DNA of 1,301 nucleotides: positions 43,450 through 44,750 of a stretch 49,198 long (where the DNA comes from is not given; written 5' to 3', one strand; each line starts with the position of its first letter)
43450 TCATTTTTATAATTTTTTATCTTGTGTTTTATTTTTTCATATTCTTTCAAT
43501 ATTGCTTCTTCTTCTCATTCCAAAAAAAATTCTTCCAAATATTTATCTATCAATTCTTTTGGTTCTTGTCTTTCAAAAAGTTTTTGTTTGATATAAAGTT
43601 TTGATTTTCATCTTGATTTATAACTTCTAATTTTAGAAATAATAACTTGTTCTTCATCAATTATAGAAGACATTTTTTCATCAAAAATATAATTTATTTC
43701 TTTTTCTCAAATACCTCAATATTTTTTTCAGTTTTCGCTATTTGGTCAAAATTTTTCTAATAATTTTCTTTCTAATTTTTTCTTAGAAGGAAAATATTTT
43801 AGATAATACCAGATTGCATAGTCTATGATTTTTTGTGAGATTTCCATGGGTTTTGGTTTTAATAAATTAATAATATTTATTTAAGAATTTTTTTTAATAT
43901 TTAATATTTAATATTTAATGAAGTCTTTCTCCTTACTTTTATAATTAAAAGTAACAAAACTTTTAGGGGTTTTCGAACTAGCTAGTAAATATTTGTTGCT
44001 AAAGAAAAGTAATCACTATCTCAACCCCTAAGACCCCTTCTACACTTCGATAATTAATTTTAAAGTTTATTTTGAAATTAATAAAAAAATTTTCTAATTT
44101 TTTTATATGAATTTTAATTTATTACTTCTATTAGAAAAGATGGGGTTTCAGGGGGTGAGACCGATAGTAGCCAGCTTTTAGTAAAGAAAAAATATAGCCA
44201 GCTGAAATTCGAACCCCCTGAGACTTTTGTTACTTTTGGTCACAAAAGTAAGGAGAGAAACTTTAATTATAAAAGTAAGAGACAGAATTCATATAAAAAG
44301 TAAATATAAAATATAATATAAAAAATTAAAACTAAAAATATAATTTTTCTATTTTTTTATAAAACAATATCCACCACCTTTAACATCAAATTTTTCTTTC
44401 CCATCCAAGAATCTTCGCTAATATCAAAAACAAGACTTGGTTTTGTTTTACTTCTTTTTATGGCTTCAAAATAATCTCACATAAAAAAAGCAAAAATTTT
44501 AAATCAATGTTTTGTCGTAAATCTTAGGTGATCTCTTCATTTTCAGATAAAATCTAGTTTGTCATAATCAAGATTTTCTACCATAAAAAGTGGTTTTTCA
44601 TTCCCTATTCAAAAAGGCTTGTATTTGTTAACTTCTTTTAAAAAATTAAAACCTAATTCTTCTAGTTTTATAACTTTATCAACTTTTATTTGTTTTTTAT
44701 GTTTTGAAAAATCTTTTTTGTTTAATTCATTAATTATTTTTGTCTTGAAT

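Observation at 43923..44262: GC-enriched ~340 bp inverted duplication of a structured ~120 nt element between recJ and recX, with compensatory stem changes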

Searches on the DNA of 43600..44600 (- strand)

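Call 5: search_rna_families(source=window, start=43600, end=44600, threshold=evalue, max_evalue=10, show_alignments=4)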
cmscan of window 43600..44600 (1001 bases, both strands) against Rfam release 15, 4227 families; matches with E-value up to 10: 6.
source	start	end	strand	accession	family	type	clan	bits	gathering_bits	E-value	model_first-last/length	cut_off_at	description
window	43761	43802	-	RF02584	KRAS_3UTR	Cis-reg;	-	28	49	0.63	1-49/49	no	KRAS 3' UTR cis-regulatory element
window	44456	44518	+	RF01810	pntA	Gene; sRNA;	-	18.5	54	6.4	1-62/62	no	pntA sRNA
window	44024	44155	+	RF04205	MIR2606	Gene; miRNA;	-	18.4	139.7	9.7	1-165/165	no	MIR2606 microRNA precursor family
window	44487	44553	+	RF02107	DLEU2_3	Gene; lncRNA;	-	18.2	60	7.2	1-76/76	no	Deleted in lymphocytic leukemia 2 conserved region 3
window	44224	44257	+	RF03478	mir-630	Gene; miRNA;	-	15.4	90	9.6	20-53/76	no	mir-630 microRNA precursor family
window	44513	44573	-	RF00287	SNORD44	Gene; snRNA; snoRNA; CD-box;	CL00060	14.2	40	7.7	1-61/61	no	Small nucleolar RNA SNORD44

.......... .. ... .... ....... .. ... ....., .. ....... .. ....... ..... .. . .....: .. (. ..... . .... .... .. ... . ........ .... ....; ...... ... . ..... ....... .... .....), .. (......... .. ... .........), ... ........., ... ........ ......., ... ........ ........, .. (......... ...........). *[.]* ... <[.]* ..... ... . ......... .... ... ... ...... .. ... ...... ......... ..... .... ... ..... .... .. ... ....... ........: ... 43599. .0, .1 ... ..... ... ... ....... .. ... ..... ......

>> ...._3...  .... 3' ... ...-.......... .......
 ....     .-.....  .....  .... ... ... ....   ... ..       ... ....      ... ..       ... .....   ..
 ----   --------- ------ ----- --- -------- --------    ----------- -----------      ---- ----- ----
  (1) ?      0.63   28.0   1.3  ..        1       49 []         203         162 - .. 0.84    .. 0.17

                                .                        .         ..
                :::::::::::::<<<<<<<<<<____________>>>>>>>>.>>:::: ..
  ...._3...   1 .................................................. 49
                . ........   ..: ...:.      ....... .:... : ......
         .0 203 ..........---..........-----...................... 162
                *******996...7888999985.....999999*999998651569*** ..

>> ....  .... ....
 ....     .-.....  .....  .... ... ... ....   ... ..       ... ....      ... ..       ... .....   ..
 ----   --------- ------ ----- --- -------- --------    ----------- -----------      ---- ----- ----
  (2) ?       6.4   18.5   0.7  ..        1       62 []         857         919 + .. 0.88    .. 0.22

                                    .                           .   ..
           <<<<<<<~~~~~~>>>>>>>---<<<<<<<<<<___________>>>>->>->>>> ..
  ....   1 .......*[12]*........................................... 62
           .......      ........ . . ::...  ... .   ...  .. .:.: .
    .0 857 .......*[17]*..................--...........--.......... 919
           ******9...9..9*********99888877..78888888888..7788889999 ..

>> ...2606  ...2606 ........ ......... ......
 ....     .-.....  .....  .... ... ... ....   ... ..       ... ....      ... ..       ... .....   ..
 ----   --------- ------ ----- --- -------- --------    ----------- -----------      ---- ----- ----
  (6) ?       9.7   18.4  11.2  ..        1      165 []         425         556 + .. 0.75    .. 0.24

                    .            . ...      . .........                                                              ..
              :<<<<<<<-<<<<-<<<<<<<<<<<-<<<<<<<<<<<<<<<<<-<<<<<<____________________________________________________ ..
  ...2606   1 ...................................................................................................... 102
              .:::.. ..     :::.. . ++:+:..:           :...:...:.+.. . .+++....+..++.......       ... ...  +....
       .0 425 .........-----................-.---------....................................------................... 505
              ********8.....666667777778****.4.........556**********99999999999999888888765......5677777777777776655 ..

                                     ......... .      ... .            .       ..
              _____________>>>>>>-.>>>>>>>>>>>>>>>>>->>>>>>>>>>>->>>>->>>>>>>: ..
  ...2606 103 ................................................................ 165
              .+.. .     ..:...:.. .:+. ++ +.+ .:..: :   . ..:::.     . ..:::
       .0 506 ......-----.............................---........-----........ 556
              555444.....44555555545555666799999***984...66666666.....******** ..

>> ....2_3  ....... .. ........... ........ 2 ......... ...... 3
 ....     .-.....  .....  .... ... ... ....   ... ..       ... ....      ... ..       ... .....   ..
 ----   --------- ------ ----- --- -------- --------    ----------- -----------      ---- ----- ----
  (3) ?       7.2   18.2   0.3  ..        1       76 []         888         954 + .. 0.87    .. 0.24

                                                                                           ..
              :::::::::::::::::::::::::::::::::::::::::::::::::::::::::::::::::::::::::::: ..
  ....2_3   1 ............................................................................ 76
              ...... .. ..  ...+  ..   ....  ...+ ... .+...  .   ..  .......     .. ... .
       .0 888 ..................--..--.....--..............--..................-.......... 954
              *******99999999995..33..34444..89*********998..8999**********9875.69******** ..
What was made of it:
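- On Known structured RNA families (Rfam 15: riboswitches, tRNA, tmRNA, SRP, RNase P, 6S, ribozymes, IS-associated RNAs): The region at E<=10 gave only noise (call 5).
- There is no Rfam riboswitch match (call 5).
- Tried and rejected: 5S, SRP, RNase P, 6S, known ribozymes and riboswitches: there was no Rfam hit even at E<=10 (call 5).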

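Call 47: build_rna_model(alignment_id=A1)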
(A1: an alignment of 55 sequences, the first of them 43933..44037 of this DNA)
Model R1 built from alignment A1 (55 sequences, 120 columns); structure: RNAalifold consensus.
model positions 109; base pairs 17; branch points 1; effective number of sequences 2.69; information 0.59 bits per position. Calibrated on 0.2 Mb of random sequence (short: E-values are rough).
structure used (alignment columns):
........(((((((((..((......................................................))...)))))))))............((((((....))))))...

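Call 49: search_with_rna_model(model_id=R1, sources=[window, L001, L003, L004, L005, L006, L007, L008, L009, L010, L011, L012, L016, L017, L019, L022, L025, L026, L027, L028, L029, L030, L032, L034, L036, L037, L040, L041, L042, L043, L045, L046, L049, L050, L051, L053, L055, L057, L059, L060, L061, L062, L065, L066, L068, L069, L070, L074, L075, L076, L078, L080, L082, L083, L084, L085, L086, L089, L090, L091, L092, L094, L095, L097, L102, L106, L107, L110, L113, L035, L047, L056, L064, L093, L098, L099, L101, L104, L112], max_evalue=1, make_alignment=true)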
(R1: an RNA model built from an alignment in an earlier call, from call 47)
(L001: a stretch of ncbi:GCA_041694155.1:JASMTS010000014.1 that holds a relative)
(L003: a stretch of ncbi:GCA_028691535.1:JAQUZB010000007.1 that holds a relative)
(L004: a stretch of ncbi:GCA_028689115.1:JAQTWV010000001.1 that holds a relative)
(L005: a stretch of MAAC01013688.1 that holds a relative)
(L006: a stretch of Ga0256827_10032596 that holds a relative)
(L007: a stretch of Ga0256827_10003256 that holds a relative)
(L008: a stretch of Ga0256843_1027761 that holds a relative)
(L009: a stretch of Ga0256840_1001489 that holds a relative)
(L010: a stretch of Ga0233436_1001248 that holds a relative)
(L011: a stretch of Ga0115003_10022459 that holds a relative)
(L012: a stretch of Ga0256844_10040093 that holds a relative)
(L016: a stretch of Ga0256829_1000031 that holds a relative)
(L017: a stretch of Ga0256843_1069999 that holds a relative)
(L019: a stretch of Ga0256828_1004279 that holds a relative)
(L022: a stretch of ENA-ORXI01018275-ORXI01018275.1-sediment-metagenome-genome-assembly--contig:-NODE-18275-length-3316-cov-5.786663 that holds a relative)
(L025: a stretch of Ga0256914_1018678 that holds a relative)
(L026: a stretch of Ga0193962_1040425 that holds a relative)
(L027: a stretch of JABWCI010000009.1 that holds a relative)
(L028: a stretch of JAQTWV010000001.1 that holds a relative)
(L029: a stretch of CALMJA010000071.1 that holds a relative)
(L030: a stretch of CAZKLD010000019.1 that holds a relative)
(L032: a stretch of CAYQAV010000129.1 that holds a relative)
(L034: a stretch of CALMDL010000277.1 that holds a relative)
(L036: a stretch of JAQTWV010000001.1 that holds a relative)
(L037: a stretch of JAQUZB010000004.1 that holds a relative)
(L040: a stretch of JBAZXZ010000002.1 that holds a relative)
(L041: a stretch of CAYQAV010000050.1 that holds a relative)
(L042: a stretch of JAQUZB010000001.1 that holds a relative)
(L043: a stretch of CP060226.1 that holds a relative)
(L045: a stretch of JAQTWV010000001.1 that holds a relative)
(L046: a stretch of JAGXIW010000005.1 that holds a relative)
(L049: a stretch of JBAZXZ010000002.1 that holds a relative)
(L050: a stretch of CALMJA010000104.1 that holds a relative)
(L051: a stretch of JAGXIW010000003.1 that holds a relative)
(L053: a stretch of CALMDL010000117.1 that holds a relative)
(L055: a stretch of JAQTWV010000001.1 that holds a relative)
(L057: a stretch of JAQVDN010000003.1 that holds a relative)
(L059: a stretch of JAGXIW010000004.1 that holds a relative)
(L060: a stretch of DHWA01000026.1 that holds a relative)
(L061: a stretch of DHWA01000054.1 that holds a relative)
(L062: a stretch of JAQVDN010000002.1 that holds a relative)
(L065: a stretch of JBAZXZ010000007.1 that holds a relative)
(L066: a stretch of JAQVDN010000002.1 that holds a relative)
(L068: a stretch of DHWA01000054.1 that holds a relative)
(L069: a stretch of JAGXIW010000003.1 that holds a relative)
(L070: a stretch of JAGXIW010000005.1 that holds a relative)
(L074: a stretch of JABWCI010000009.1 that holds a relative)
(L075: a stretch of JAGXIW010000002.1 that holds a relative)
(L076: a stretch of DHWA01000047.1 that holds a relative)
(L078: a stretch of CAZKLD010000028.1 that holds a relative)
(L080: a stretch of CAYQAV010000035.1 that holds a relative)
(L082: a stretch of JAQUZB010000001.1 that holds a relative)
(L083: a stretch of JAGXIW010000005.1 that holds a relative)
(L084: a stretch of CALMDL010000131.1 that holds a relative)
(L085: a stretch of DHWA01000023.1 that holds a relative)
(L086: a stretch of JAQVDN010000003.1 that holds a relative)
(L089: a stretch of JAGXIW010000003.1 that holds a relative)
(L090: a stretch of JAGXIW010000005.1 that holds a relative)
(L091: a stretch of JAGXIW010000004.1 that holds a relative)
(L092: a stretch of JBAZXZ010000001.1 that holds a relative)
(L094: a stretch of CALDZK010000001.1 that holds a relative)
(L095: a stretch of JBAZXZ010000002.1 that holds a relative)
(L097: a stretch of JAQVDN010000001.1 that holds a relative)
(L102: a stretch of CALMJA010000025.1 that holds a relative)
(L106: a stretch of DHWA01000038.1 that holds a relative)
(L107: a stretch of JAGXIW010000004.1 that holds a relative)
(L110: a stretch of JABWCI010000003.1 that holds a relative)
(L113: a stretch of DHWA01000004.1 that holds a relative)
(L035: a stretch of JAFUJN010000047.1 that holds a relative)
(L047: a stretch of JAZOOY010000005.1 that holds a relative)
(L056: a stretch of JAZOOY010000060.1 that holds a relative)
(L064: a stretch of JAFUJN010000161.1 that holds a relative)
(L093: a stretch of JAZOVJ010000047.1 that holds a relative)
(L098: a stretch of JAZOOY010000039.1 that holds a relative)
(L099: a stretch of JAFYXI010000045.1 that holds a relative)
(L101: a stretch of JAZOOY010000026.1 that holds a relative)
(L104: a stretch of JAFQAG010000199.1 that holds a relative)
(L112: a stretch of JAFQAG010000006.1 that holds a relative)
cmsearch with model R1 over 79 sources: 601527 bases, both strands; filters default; matches with E-value up to 1: 140.
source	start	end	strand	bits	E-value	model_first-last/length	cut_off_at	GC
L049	5492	5600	-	122.2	2.2e-23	1-109/109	no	0.37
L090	6250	6358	-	121.3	3.5e-23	1-109/109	no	0.37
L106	4534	4642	+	120.4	5.4e-23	1-109/109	no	0.39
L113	1594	1702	-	120.3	5.6e-23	1-109/109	no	0.38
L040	4389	4497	-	119.9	6.8e-23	1-109/109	no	0.39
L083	3742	3850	+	119.5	8.3e-23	1-109/109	no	0.38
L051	5623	5731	+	118.9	1.1e-22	1-109/109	no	0.38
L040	3188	3296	-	118.6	1.3e-22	1-109/109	no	0.37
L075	3239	3347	-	118.6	1.3e-22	1-109/109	no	0.39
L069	7798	7906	+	118.1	1.7e-22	1-109/109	no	0.39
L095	2752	2860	-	117.9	1.8e-22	1-109/109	no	0.42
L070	304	412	+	117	2.9e-22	1-109/109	no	0.39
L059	3917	4024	+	117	3e-22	1-109/109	no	0.38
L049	6207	6314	-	116.8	3.2e-22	1-109/109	no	0.39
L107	3566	3673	+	116.3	4.1e-22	1-109/109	no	0.37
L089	4413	4521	+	115.9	5.1e-22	1-109/109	no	0.37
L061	7187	7295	-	115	8e-22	1-109/109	no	0.36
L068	2782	2890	+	114.3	1.1e-21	1-109/109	no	0.4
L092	7149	7257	+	113.6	1.6e-21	1-109/109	no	0.37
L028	6255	6360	-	112.6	2.7e-21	1-109/109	no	0.38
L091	6565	6674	+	111.9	3.8e-21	1-109/109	no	0.41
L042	2627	2732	-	111.3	5e-21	1-109/109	no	0.39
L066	5380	5485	-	111.3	5e-21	1-109/109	no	0.39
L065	4788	4895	-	111.1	5.4e-21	1-109/109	no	0.38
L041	2549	2654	-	110.4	7.8e-21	1-109/109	no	0.39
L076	4066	4174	-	110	9.7e-21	1-109/109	no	0.39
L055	4386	4491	+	108.9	1.7e-20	1-109/109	no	0.41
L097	2945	3050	+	108.6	2e-20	1-109/109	no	0.39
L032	7658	7763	-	108.6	2e-20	1-109/109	no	0.4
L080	3613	3718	+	108.2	2.3e-20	1-109/109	no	0.4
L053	2549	2654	+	108.2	2.4e-20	1-109/109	no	0.4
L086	6035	6140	-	107.9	2.8e-20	1-109/109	no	0.39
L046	303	410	+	107.7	3e-20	1-109/109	no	0.39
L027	784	889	-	107.3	3.8e-20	1-109/109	no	0.4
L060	2739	2848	-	106.7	5e-20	1-109/109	no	0.42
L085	6009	6118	+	106.5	5.5e-20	1-109/109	no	0.41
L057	3779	3884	-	106.2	6.3e-20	1-109/109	no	0.39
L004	5694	5799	-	106.2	6.5e-20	1-109/109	no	0.38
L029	5122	5227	+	105.7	8.1e-20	1-109/109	no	0.39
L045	1710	1815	-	105.6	8.7e-20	1-109/109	no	0.37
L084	1337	1442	+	105.5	9.1e-20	1-109/109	no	0.42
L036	640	744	+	105.3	9.9e-20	1-109/109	no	0.35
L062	3384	3489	+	98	3.8e-18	1-109/109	no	0.38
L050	2101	2205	-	97.4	5.1e-18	1-109/109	no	0.36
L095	1667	1775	+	96.7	7.3e-18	1-109/109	no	0.43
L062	3220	3331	-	89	3.4e-16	1-109/109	no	0.39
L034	1645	1756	+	88.8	3.8e-16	1-109/109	no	0.37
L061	4883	4991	-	88.4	4.6e-16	1-109/109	no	0.45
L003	5698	5808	-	86.4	1.2e-15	1-109/109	no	0.38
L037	7430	7540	-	82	1.1e-14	1-109/109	no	0.4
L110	4047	4157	+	82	1.1e-14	1-109/109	no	0.4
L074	5806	5919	+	81.2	1.7e-14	1-109/109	no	0.39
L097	2724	2835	-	80.4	2.5e-14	1-109/109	no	0.38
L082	5292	5401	-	79.3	4.3e-14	1-109/109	no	0.38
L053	2395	2505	-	78.6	6e-14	1-109/109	no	0.37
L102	5829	5939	-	78.6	6e-14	1-109/109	no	0.37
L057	3953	4064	+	78.2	7.4e-14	1-109/109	no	0.38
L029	4950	5059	-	76.9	1.4e-13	1-109/109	no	0.43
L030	1407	1517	-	74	5.9e-13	1-109/109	no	0.42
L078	367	475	-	73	1e-12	1-109/109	no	0.41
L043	418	528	+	71.9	1.7e-12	1-109/109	no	0.41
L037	7637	7732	+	71.9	1.7e-12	1-109/109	no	0.33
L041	2725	2835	+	71.4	2.2e-12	1-109/109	no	0.39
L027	957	1067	+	70.8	3e-12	1-109/109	no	0.37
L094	7626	7735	+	67.9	1.3e-11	1-109/109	no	0.34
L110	3902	3998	-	67.1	1.9e-11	1-109/109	no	0.37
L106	3578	3638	+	61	3.9e-10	1-109/109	no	0.38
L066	5614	5720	+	60.4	5.3e-10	1-109/109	no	0.39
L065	5113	5173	+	57.5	2.3e-09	1-109/109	no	0.38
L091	4662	4722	-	56.1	4.6e-09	1-109/109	no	0.33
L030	7679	7786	+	55.4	6.3e-09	1-109/109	no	0.41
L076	4327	4386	+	54.7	9.2e-09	1-109/109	no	0.3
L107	3284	3343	-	54.7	9.2e-09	1-109/109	no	0.3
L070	20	80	-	54.6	9.4e-09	1-109/109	no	0.33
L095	6710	6770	+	54.6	9.4e-09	1-109/109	no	0.33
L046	26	85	-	53.7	1.5e-08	1-109/109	no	0.3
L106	4342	4401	-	53.7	1.5e-08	1-109/109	no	0.3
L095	4792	4852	+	53.6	1.6e-08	1-109/109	no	0.34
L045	1931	1990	+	52.8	2.4e-08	1-109/109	no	0.38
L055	4207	4266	-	52.8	2.4e-08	1-109/109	no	0.38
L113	1945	2004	+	52.5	2.7e-08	1-109/109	no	0.33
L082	5537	5595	+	52.2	3.2e-08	1-109/109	no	0.36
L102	6031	6090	+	52.1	3.3e-08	1-109/109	no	0.38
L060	5402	5463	+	50.5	7.6e-08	1-109/109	no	0.29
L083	3537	3645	-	50.4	7.7e-08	1-109/109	no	0.39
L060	1723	1827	+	50.2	8.6e-08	1-109/109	no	0.38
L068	2582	2643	-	49.3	1.4e-07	1-109/109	no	0.32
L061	5122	5183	+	49.2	1.4e-07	1-109/109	no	0.34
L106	3341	3450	-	48.3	2.2e-07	1-109/109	no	0.36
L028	6473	6532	+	47.8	2.8e-07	1-109/109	no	0.38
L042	2838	2897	+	47.8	2.9e-07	1-109/109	no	0.4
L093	6587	6643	-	46.5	5.5e-07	1-109/109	no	0.47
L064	4920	4975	-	45.1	1.1e-06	1-109/109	no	0.43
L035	2710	2765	+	45.1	1.1e-06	1-109/109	no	0.43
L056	6693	6750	-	44.6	1.4e-06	1-109/109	no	0.48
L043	645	766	+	40.2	1.2e-05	1-109/109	no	0.39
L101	3197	3254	-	38.6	2.8e-05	1-109/109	no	0.43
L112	7118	7180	-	37.9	3.9e-05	1-109/109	no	0.44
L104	3521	3583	-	37.6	4.5e-05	1-109/109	no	0.43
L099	4829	4893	+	36.7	7.3e-05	1-109/109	no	0.42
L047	4046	4103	-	36.6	7.4e-05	1-109/109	no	0.5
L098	5054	5111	+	36.6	7.4e-05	1-109/109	no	0.5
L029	5231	5314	+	32.5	0.00058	1-109/109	no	0.29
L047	4359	4420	+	28.7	0.0039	1-109/109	no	0.48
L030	6151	6268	+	27.9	0.0058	1-109/109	no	0.56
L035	2421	2481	-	25.9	0.016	1-109/109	no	0.46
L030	2364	2471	+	25.6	0.019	1-109/109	no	0.44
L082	5601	5654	+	24.9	0.026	1-109/109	no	0.26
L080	3102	3205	-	24.9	0.026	1-109/109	no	0.27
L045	1997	2049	+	24.2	0.036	1-109/109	no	0.23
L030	1676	1794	+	23.8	0.045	1-109/109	no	0.55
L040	4782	4887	-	23.7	0.047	1-109/109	no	0.28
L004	5941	6044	+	23.5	0.051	1-109/109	no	0.27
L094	7714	7818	-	23.2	0.059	1-109/109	no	0.23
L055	4153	4179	-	23.2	0.06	79-106/109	no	0.26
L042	2549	2624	-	22.4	0.091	1-109/109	no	0.29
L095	4831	4932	-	21.5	0.14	1-109/109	no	0.28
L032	7893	7990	-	21.4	0.15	1-109/109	no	0.28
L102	5749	5850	+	21.1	0.18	1-109/109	no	0.25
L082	5574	5674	-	20.8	0.2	1-109/109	no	0.32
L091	6653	6715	-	20.4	0.24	1-109/109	no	0.19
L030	1880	1972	-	20.3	0.26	1-109/109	no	0.49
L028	6539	6589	+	20.1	0.28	1-109/109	no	0.16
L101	3535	3587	+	19.9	0.32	1-109/109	no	0.51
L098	4722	4774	-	19.9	0.32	1-109/109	no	0.49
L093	6922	6974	+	19.9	0.32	1-109/109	no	0.49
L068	2869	2971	-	19.8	0.33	1-109/109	no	0.25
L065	4750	4809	+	19.7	0.35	1-109/109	no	0.25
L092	7236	7309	-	19.6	0.36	1-109/109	no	0.26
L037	7772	7793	+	19.6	0.37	85-106/109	no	0.36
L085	5705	5792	-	19.5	0.37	1-109/109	no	0.38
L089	4500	4579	-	19.1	0.47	1-109/109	no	0.26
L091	4616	4683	+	19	0.5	1-109/109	no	0.24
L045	2028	2130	-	18.5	0.62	1-109/109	no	0.23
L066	5699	5799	-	18.5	0.64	1-109/109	no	0.24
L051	553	603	+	18.2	0.74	1-109/109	no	0.22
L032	7890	7998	+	18.1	0.76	1-109/109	no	0.28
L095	2681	2773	+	17.7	0.96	1-109/109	no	0.25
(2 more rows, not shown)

Alignment A2: 140 matches aligned to the model, 244 columns, each read 5' to 3' on its own strand. Consensus structure (alignment columns), stored with it:
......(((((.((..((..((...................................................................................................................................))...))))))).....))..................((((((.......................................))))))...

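Call 77: search_dna_similar(query=window:43915-44290:+, collection=phages, mode=distant, max_rows=10)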
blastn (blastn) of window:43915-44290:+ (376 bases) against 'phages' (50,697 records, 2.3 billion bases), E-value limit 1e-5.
No match.
